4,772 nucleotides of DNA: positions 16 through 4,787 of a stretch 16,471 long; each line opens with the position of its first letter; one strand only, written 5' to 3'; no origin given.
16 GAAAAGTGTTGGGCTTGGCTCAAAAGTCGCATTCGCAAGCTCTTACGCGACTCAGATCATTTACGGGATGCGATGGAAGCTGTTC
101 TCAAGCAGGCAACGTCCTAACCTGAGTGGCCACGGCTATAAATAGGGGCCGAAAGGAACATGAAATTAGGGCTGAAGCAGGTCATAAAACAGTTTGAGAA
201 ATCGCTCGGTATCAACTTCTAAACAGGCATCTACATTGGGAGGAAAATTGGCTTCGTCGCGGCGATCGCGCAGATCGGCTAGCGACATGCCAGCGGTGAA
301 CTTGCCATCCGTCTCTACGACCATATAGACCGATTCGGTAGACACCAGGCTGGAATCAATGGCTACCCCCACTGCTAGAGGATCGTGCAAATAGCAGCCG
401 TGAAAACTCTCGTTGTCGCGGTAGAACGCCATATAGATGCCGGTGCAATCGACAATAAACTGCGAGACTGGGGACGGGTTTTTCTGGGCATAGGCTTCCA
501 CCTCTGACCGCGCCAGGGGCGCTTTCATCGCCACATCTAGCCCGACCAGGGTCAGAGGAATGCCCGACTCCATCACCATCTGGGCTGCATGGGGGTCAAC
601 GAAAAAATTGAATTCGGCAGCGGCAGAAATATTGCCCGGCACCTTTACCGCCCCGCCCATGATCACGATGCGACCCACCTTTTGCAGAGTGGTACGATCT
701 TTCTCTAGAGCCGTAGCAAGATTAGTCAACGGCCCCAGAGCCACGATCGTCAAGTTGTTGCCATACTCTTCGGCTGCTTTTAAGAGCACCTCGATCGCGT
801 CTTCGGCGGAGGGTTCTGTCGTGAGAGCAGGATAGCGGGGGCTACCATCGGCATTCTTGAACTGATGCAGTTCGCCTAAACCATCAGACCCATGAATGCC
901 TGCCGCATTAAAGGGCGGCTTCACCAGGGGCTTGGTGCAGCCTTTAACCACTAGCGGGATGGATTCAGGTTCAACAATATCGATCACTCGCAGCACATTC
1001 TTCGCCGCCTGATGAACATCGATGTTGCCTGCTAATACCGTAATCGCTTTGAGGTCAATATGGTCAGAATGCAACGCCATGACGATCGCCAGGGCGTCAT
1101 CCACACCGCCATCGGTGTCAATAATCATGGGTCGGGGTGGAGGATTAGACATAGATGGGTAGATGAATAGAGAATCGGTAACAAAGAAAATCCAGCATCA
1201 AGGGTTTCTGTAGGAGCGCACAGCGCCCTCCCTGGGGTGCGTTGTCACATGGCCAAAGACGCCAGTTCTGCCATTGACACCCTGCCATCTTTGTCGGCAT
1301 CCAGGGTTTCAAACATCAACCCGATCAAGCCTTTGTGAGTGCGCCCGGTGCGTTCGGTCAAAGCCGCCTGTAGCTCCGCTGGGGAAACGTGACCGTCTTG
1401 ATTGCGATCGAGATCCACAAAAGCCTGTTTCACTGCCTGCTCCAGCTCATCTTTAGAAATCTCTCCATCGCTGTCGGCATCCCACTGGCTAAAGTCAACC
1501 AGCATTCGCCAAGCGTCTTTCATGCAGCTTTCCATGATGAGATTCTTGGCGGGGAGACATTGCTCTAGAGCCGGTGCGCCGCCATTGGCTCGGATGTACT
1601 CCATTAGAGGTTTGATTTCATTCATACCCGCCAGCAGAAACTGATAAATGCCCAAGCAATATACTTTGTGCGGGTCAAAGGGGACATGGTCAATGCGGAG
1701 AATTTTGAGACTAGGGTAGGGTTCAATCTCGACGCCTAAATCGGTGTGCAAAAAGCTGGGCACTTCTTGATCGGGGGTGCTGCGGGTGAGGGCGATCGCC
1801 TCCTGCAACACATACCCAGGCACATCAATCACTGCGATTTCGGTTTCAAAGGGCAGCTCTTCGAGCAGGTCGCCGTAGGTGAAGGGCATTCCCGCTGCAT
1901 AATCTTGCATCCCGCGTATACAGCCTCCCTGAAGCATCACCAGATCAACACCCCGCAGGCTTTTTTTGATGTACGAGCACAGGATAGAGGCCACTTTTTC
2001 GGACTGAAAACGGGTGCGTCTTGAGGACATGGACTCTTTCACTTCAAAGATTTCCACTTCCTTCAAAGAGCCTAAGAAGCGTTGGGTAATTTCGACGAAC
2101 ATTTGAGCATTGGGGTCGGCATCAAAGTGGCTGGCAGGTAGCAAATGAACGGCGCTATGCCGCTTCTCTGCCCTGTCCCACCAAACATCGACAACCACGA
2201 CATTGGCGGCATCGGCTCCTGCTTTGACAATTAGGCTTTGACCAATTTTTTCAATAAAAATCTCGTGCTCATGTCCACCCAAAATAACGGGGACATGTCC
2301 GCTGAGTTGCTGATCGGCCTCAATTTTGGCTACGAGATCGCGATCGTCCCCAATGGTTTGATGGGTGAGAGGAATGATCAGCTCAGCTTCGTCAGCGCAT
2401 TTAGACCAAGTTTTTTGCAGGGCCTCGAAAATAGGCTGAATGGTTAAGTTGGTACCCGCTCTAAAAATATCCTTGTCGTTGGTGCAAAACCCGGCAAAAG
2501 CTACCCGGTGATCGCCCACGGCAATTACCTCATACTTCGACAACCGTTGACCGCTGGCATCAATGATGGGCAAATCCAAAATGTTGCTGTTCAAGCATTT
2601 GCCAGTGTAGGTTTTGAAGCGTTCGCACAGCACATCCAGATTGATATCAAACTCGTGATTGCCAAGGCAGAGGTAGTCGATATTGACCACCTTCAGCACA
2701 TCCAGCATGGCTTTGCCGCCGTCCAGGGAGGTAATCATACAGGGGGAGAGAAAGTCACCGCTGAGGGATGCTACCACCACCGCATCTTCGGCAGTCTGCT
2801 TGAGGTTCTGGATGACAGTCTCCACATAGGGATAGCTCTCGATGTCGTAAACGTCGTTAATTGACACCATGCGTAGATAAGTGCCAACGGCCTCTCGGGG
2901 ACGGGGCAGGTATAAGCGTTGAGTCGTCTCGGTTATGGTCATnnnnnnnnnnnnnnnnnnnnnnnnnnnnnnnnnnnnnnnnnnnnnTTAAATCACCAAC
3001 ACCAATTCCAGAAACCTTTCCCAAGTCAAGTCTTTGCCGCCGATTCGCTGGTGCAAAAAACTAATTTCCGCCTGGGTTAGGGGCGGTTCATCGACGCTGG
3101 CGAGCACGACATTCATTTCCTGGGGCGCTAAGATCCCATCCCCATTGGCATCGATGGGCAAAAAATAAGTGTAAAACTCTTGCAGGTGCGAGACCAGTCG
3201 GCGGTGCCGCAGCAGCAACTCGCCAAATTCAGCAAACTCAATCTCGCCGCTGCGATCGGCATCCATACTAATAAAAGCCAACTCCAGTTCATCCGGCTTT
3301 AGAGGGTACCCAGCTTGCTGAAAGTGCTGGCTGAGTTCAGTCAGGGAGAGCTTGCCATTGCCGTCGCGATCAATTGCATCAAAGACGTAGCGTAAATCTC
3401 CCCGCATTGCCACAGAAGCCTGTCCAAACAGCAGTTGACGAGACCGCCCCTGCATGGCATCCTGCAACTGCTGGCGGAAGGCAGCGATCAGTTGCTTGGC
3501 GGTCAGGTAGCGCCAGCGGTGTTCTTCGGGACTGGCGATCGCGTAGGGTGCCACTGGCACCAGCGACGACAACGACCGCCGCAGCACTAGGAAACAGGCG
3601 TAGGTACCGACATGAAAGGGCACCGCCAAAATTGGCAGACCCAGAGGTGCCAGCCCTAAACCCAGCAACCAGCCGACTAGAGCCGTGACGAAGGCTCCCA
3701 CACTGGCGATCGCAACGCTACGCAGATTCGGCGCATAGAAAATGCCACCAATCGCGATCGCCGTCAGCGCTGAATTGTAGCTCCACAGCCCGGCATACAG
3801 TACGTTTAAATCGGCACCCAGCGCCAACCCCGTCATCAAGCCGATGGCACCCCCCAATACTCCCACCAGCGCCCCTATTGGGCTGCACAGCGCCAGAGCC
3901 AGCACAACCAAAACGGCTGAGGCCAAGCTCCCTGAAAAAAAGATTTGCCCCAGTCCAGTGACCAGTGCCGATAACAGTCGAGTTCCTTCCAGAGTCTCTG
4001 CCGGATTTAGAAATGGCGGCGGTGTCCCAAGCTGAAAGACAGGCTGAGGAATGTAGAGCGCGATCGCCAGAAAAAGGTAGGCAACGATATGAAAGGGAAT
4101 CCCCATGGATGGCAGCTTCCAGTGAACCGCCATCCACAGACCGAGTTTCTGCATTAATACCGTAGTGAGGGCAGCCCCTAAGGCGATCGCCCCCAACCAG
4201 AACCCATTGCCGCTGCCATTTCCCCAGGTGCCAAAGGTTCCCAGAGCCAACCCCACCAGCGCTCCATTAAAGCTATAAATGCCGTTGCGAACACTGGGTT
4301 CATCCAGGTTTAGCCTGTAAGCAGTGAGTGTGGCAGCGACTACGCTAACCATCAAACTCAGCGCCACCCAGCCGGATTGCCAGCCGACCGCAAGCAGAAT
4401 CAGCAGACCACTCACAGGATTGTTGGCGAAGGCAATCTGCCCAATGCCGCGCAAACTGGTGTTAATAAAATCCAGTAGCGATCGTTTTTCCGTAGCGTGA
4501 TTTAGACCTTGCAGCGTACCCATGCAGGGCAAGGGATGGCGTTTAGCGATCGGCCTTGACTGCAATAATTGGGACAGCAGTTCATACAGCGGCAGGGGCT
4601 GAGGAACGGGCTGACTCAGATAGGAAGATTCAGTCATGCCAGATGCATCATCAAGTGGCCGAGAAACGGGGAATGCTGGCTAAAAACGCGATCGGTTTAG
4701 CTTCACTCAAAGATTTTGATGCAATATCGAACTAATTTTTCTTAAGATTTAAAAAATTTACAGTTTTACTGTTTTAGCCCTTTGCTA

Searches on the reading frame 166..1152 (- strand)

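Call 5: search_protein_families(library=pfam, proteins=[window:166-1152:-])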
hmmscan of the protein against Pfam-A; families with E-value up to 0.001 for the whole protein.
window:166-1152:- (328 aa): 1 family
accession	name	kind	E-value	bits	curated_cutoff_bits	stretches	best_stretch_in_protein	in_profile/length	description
PF01156.24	IU_nuc_hydro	-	2.6e-92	310.1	34.2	1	9-319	1-296/297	Inosine-uridine preferring nucleoside hydrolase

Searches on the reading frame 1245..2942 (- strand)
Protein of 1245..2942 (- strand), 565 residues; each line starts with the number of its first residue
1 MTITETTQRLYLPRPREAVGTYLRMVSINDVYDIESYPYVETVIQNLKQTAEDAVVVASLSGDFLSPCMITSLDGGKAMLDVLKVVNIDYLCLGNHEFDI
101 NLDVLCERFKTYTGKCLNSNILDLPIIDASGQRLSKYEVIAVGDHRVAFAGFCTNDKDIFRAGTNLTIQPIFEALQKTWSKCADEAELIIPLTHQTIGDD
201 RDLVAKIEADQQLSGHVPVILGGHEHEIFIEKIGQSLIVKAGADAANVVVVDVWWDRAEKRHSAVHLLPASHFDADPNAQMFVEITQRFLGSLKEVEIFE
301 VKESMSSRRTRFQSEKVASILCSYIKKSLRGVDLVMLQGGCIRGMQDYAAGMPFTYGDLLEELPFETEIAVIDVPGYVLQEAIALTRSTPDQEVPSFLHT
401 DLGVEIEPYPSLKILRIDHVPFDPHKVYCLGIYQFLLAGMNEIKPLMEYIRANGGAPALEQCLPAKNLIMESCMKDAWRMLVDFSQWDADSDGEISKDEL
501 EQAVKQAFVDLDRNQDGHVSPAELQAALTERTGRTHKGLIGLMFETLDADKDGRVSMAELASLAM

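Call 5: search_protein_families(library=pfam, proteins=[window:1245-2942:-])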
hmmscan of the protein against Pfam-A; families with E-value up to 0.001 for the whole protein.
window:1245-2942:- (565 aa): 7 families
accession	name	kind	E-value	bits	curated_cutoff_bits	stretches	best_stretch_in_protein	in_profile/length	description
PF13202.12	EF-hand_5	-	7.7e-17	60.3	25.9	1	481-502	1-23/25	EF hand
PF00036.39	EF-hand_1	-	2.8e-14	52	25.4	1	504-529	2-27/29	EF hand domain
PF13405.12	EF-hand_6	-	7.7e-14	50.5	25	0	505-529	3-27/30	EF-hand domain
PF13499.12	EF-hand_7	-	5.5e-12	46.3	30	1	502-564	2-66/67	EF-hand domain pair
PF02872.23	5_nucleotid_C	-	1.8e-08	35.1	23.6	1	304-442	11-152/158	5'-nucleotidase, C-terminal domain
PF00149.33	Metallophos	-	1.7e-06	29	21.5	1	27-227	5-190/191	Calcineurin-like phosphoesterase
PF10591.15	SPARC_Ca_bdg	-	3.1e-05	24.7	22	0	530-564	46-80/113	Secreted protein acidic and rich in cysteine Ca binding region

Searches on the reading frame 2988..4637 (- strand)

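Call 5: search_protein_families(library=pfam, proteins=[window:2988-4637:-])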
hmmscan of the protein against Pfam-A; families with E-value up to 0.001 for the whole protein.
window:2988-4637:- (549 aa): 6 families
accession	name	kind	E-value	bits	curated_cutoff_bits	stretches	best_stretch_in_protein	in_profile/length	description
PF03253.19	UT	-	3.7e-66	223.7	25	1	58-351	1-290/292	Urea transporter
PF13499.12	EF-hand_7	-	1.3e-12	48.3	30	1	414-473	3-64/67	EF-hand domain pair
PF13405.12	EF-hand_6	-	2e-12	46.1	25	1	414-441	1-28/30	EF-hand domain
PF13202.12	EF-hand_5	-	2e-11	43.3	25.9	1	418-437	4-23/25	EF hand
PF00036.39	EF-hand_1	-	2.2e-11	42.9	25.4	0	414-438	1-25/29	EF hand domain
PF13833.12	EF-hand_8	-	1.7e-05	24.9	28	0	415-437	27-49/54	EF-hand domain pair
